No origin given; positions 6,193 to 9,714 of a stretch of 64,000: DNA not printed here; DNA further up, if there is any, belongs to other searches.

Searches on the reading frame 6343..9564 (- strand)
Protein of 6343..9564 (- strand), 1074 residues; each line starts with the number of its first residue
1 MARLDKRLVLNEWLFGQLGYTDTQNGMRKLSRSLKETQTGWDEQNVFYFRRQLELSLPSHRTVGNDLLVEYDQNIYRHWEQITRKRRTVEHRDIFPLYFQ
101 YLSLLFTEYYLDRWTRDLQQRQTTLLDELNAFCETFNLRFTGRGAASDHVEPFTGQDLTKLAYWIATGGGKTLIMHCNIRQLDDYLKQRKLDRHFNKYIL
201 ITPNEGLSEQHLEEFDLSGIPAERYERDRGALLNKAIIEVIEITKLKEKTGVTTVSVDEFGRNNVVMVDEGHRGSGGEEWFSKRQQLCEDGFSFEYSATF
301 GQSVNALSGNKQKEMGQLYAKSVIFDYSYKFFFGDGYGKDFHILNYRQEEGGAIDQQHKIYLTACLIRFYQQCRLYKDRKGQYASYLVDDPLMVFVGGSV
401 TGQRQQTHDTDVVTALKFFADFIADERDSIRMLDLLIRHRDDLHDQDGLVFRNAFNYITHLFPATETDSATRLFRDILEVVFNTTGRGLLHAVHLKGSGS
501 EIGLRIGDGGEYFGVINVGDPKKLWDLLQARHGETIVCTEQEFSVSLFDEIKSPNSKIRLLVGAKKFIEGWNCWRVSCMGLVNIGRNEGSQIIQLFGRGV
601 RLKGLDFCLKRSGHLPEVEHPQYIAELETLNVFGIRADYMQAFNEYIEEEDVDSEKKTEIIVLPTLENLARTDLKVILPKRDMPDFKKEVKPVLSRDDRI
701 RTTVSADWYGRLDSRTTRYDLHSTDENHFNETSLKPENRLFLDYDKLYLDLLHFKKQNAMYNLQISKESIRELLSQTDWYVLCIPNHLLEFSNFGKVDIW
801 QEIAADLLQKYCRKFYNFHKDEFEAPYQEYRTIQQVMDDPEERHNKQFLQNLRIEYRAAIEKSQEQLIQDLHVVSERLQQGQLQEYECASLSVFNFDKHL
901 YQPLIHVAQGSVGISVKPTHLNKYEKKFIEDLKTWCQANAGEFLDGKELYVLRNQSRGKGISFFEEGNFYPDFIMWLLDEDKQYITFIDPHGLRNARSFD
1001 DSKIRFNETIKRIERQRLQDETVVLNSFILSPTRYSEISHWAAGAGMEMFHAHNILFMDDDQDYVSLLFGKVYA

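Call 10: search_protein_families(library=pfam, proteins=[window:6343-9564:-], max_evalue=0.001)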
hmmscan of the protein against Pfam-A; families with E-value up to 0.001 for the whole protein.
window:6343-9564:- (1074 aa): 2 families
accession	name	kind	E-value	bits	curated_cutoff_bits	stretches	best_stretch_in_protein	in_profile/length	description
PF04851.21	ResIII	-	1.1e-07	32.3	22.5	1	147-299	20-161/164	Type III restriction enzyme, res subunit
PF18766.7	SWI2_SNF2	-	1.2e-05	25.6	26.7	1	163-277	23-133/221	SWI2/SNF2 ATPase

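Call 11: search_protein_families(library=padloc, proteins=[window:6343-9564:-], max_evalue=0.001)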
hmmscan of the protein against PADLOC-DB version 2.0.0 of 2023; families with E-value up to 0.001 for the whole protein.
window:6343-9564:- (1074 aa): 1 family
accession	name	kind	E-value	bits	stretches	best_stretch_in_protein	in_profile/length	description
PDLC03654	REase_III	-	2e-170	567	2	317-1062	376-1116/1154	Type III restriction enzyme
